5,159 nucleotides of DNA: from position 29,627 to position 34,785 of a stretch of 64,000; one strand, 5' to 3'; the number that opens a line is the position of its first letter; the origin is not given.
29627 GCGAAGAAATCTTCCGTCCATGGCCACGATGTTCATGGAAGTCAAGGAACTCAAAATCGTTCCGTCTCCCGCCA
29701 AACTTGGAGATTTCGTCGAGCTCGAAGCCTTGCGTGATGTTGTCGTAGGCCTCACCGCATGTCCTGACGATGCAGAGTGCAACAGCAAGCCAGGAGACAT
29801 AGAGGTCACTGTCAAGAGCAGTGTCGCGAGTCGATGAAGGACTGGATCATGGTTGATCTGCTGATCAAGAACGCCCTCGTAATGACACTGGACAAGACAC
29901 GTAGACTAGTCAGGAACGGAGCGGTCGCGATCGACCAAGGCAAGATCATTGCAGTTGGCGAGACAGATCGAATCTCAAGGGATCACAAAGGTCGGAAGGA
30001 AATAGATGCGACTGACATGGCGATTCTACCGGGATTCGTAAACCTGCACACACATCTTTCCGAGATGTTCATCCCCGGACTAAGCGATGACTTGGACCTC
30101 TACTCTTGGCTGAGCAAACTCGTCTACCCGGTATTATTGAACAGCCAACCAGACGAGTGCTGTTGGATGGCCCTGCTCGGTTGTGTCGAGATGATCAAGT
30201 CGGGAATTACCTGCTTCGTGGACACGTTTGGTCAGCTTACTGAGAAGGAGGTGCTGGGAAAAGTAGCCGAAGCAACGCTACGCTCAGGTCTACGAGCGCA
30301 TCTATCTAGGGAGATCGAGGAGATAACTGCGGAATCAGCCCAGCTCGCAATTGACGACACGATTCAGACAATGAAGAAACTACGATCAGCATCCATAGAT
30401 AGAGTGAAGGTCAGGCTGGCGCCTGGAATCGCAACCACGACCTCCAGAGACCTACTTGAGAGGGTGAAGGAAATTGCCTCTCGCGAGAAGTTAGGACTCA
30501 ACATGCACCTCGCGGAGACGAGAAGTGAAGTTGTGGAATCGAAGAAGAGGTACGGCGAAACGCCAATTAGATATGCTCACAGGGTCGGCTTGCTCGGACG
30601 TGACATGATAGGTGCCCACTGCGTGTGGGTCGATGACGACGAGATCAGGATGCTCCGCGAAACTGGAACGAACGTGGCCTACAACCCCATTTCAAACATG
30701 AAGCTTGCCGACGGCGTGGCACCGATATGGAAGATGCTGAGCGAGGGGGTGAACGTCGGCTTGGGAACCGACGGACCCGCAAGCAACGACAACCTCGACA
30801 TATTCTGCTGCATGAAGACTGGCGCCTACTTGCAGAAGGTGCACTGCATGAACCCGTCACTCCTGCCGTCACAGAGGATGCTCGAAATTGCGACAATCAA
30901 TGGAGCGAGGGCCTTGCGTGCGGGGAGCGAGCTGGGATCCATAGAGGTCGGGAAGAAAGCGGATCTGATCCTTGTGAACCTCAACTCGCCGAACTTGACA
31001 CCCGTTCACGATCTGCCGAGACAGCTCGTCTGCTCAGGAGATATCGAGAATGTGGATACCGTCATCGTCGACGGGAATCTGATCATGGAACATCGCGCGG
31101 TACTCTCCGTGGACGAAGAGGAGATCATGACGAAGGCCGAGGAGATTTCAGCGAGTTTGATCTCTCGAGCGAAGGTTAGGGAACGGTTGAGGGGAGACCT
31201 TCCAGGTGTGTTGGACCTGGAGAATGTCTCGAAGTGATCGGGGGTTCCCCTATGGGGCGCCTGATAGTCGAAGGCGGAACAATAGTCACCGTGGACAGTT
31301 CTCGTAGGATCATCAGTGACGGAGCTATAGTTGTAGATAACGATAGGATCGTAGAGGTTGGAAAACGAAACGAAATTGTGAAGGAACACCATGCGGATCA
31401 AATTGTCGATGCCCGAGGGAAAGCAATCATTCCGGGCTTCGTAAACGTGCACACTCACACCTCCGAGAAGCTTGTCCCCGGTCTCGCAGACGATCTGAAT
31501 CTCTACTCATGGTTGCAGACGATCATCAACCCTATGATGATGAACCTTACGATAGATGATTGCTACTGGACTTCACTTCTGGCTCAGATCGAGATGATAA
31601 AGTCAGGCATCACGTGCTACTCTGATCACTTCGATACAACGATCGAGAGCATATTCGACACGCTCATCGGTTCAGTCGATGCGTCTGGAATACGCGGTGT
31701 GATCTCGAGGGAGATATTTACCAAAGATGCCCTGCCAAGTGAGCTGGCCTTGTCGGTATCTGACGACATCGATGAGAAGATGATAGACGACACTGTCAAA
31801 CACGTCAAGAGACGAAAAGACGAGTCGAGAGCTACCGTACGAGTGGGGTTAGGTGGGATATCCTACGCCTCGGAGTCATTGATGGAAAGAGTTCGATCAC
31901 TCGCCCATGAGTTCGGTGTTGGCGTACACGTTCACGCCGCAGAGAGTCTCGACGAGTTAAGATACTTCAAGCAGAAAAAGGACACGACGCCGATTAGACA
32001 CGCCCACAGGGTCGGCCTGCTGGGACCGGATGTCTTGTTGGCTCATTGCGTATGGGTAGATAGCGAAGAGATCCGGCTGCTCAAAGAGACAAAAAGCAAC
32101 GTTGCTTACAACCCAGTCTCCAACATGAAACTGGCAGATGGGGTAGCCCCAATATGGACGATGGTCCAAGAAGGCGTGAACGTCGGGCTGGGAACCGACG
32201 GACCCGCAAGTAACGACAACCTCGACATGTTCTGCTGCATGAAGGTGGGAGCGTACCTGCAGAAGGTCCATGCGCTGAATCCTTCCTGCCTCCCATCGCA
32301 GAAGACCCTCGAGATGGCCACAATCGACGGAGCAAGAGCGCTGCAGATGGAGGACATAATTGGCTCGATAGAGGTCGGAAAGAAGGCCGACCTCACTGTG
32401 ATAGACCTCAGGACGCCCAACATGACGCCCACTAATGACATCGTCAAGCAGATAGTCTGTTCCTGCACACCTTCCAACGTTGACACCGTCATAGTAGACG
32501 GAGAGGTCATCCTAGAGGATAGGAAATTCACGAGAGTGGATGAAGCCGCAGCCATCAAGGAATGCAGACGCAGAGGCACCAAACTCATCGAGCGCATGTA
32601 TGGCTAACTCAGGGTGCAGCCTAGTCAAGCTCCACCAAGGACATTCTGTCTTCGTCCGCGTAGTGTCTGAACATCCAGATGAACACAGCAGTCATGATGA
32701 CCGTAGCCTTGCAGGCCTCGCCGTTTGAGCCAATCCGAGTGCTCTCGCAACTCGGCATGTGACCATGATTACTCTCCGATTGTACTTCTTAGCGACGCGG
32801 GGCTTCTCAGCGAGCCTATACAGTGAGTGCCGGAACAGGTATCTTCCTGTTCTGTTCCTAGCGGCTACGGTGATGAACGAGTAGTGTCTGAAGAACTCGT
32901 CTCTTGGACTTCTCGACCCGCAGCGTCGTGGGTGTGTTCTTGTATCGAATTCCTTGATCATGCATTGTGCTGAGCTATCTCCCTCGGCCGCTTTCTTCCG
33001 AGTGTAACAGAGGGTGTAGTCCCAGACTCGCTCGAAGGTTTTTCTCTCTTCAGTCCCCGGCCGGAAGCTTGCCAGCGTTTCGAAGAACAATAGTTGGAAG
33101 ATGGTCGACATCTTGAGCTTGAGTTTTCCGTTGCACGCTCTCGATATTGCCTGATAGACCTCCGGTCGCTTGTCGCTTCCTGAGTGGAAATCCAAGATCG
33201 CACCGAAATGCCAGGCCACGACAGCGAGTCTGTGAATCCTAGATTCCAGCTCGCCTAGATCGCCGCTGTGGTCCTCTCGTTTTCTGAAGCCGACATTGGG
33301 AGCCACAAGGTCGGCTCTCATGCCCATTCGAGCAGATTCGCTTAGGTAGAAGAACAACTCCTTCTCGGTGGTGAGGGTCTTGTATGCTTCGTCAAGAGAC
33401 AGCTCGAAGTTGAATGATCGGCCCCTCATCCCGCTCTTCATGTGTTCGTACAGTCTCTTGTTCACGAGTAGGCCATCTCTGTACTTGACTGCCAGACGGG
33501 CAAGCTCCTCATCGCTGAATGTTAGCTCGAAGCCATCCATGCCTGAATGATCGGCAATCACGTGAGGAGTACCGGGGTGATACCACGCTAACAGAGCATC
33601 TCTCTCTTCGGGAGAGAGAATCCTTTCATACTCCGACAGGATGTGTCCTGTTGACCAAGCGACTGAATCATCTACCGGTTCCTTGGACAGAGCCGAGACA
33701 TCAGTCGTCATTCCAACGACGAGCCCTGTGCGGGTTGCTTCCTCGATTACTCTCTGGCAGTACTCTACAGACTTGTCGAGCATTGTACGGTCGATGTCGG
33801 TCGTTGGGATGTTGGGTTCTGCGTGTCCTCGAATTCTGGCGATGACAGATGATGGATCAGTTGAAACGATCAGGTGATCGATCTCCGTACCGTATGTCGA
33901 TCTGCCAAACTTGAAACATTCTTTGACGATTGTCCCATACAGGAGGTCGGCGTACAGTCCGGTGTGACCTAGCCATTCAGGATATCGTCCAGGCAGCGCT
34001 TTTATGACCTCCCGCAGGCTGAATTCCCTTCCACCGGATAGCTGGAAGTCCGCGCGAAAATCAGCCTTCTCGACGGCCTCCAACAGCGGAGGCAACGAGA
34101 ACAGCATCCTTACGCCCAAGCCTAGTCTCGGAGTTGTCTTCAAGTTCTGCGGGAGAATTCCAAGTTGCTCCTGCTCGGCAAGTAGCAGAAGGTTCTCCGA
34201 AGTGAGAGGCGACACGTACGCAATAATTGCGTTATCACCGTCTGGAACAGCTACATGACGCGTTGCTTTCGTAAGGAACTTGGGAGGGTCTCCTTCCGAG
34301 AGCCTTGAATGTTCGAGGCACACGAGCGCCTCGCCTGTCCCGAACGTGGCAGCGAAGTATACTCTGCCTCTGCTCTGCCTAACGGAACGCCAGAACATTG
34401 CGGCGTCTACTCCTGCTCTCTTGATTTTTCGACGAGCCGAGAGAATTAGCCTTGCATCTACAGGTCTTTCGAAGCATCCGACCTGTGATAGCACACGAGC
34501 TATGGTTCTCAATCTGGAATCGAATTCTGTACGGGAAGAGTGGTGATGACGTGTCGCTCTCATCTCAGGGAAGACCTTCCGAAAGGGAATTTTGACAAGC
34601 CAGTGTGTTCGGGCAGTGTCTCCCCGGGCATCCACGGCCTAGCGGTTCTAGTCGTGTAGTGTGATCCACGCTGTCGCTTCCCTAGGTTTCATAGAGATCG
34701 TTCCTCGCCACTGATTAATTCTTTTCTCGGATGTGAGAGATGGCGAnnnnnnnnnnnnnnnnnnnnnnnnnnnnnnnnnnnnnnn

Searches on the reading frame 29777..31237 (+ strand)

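Call 7: search_protein_families(library=pfam, proteins=[window:29777-31237:+], max_evalue=0.001)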
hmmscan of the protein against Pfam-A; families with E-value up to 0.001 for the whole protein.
window:29777-31237:+ (486 aa): 3 families
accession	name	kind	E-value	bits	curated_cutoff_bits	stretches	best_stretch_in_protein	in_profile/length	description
PF01979.26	Amidohydro_1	-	6.4e-62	210.2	25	1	83-435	2-344/345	Amidohydrolase family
PF07969.17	Amidohydro_3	-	4.1e-19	69.8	29.7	1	181-435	226-470/472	Amidohydrolase family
PF22039.1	HUTI_composite_bact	-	0.0001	22.3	25.5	1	48-70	1-23/26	Imidazolonepropionase-like composite domain, bacteria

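Call 9: search_protein_families(library=ncbifam, proteins=[window:29777-31237:+], max_evalue=0.0001)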
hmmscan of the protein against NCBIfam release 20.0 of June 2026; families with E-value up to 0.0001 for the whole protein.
window:29777-31237:+ (486 aa): 56 families (the best 25 are shown)
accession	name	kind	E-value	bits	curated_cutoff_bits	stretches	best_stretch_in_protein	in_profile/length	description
NF004701.0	PRK06038.1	equivalog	5.4e-123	410.9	609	1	25-466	3-431/432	N-ethylammeline chlorohydrolase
NF006252.0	PRK08393.1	equivalog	4.3e-104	348.9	617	1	28-461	3-423/424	N-ethylammeline chlorohydrolase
NF005557.0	PRK07228.1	equivalog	2.4e-99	333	522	1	27-467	2-443/445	5'-deoxyadenosine deaminase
NF006549.0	PRK09045.1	equivalog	1.6e-98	330.2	540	1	25-459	7-437/444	TRZ/ATZ family hydrolase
NF004995.0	PRK06380.1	subfamily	3.8e-85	286.4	567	1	28-451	3-413/418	metal-dependent hydrolase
NF006055.0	PRK08203.1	equivalog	4.6e-76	256.2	532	1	28-465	7-454/455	8-oxoguanine deaminase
NF012037.0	PRK15493.1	equivalog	1.4e-66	225.1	779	1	32-456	7-428/435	bifunctional S-methyl-5'-thioadenosine deaminase/S-adenosylhomocysteine deaminase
NF005540.0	PRK07203.1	equivalog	8.2e-66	222.5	444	1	28-464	2-441/444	putative aminohydrolase SsnA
NF005211.0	PRK06687.1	equivalog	1e-65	222.2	703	1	33-446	7-418/419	TRZ/ATZ family protein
TIGR03314.1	Se_ssnA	subfamily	1.7e-65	221.6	455.5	1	28-463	1-439/441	putative selenium metabolism protein SsnA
NF006056.0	PRK08204.1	subfamily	8.3e-64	216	391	1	27-467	4-446/449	hypothetical protein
NF009059.0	PRK12393.1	equivalog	3.4e-58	197.4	543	1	25-464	4-458/460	amidohydrolase family protein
TIGR02967.1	guan_deamin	equivalog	2.2e-45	155.4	375.4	1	44-407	3-367/401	guanine deaminase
NF004801.0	PRK06151.1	subfamily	3.3e-44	151.6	416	1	30-469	6-470/491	chlorohydrolase family protein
NF006681.0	PRK09229.1-2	equivalog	1.6e-43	149.1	362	1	43-447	17-435/451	formimidoylglutamate deiminase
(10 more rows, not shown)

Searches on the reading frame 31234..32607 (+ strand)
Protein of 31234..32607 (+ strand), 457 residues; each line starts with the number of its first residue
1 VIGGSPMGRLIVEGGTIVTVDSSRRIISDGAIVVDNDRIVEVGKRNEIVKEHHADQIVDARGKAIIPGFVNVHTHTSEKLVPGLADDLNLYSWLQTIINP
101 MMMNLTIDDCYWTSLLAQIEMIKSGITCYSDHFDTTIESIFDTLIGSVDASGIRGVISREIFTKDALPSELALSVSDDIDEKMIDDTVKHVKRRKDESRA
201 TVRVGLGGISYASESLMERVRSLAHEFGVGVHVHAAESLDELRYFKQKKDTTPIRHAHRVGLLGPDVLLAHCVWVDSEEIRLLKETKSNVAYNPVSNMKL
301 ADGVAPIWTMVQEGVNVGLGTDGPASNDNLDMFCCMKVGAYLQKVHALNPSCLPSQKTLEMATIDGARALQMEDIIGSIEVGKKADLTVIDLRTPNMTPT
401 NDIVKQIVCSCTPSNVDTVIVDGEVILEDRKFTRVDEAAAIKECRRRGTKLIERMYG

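Call 7: search_protein_families(library=pfam, proteins=[window:31234-32607:+], max_evalue=0.001)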
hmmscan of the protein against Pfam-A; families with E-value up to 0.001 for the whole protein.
window:31234-32607:+ (457 aa): 3 families
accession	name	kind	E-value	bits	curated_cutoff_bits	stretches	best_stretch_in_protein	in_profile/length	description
PF01979.26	Amidohydro_1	-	1.2e-61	209.3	25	1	65-425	2-344/345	Amidohydrolase family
PF07969.17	Amidohydro_3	-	3.7e-23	83.2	29.7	2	212-426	260-471/472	Amidohydrolase family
PF22039.1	HUTI_composite_bact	-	2.7e-05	24.1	25.5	1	30-52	1-23/26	Imidazolonepropionase-like composite domain, bacteria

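Call 9: search_protein_families(library=ncbifam, proteins=[window:31234-32607:+], max_evalue=0.0001)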
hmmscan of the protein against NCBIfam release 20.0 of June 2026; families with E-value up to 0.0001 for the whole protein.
window:31234-32607:+ (457 aa): 59 families (the best 25 are shown)
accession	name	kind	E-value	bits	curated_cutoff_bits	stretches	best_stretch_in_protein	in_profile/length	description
NF004701.0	PRK06038.1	equivalog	2.9e-113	378.8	609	1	7-454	3-429/432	N-ethylammeline chlorohydrolase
NF005557.0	PRK07228.1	equivalog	1.9e-105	353.1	522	1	10-454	3-440/445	5'-deoxyadenosine deaminase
NF006549.0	PRK09045.1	equivalog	6.8e-96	321.6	540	1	10-451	10-439/444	TRZ/ATZ family hydrolase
NF006252.0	PRK08393.1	equivalog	2.3e-92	310.2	617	1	10-446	3-418/424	N-ethylammeline chlorohydrolase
NF006055.0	PRK08203.1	equivalog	1.2e-86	291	532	1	9-454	6-453/455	8-oxoguanine deaminase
NF004995.0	PRK06380.1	subfamily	4.7e-82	276.2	567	1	11-438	4-410/418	metal-dependent hydrolase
NF005540.0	PRK07203.1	equivalog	1.4e-73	248.1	444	1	10-455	2-442/444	putative aminohydrolase SsnA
NF012037.0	PRK15493.1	equivalog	2.1e-71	241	779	1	15-447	8-429/435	bifunctional S-methyl-5'-thioadenosine deaminase/S-adenosylhomocysteine deaminase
NF005211.0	PRK06687.1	equivalog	2.4e-69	234.1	703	1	16-431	8-413/419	TRZ/ATZ family protein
NF006056.0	PRK08204.1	subfamily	1.6e-68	231.5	391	1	7-454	2-443/449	hypothetical protein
TIGR03314.1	Se_ssnA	subfamily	3.3e-67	227.2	455.5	1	10-455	1-441/441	putative selenium metabolism protein SsnA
NF009059.0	PRK12393.1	equivalog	4.9e-58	196.9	543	1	29-453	28-457/460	amidohydrolase family protein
TIGR02967.1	guan_deamin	equivalog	3.7e-47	161.2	375.4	1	26-398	3-368/401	guanine deaminase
NF004801.0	PRK06151.1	subfamily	6.3e-47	160.5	416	2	176-452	181-463/491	chlorohydrolase family protein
NF006679.0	PRK09228.1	subfamily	2.7e-44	151.6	351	1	20-396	22-391/433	guanine deaminase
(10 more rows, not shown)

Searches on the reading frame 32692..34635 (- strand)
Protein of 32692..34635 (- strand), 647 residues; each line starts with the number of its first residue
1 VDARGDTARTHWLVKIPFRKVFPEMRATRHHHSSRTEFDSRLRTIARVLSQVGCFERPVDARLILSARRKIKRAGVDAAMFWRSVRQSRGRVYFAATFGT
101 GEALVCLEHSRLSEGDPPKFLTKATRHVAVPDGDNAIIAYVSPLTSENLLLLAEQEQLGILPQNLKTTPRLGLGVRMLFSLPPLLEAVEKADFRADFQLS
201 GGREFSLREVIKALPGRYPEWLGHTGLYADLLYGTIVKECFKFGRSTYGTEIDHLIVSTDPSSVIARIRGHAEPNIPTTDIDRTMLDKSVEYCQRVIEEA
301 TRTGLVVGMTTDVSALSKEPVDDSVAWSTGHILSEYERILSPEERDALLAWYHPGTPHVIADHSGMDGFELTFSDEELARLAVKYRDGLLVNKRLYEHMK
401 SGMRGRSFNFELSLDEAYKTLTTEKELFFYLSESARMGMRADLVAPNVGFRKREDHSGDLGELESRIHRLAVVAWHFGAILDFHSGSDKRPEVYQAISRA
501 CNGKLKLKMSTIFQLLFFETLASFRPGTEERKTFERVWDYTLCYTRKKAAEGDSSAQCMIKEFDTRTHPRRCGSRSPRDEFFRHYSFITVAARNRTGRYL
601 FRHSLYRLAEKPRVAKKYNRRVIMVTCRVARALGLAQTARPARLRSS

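Call 8: search_protein_families(library=pfam, proteins=[window:32692-34635:-], max_evalue=0.001)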
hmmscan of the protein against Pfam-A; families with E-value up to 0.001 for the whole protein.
window:32692-34635:- (647 aa): 1 family
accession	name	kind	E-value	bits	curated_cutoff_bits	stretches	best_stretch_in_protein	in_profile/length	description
PF16257.11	UxaE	-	5.6e-19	68.6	27.1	1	366-511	214-358/475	tagaturonate epimerase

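Call 9: search_protein_families(library=ncbifam, proteins=[window:32692-34635:-], max_evalue=0.0001)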
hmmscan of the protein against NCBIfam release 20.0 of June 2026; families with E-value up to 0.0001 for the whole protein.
window:32692-34635:- (647 aa): 0 families

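Call 68: search_solved_structures(query=window:32692-34635:-, max_evalue=0.01)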
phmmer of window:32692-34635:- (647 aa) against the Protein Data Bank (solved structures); distinct sequences matched with E-value up to 0.01: 6.
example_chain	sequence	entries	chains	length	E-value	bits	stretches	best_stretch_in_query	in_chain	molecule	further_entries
9kcs_A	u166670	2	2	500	1.2e-61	212.4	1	170-632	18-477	ISOMERASE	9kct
6il9_A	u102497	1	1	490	2e-09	40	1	373-531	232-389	Fructuronate-tagaturonate epimerase UxaE from Cohnella laeviribosi in complex with 1 glyce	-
6ilb_A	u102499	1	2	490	4.9e-09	38.7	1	373-531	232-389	Fructuronate-tagaturonate epimerase UxaE from Cohnella laeviribosi in complex with 1 glyce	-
6ila_A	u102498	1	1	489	5.1e-09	38.6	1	373-531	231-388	Fructuronate-tagaturonate epimerase UxaE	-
9lhw_A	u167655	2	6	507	1.1e-07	34.2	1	368-609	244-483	Tagaturonate/fructuronate epimerase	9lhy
9lhu_A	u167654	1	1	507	1.5e-07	33.8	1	368-609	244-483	Tagaturonate/fructuronate epimerase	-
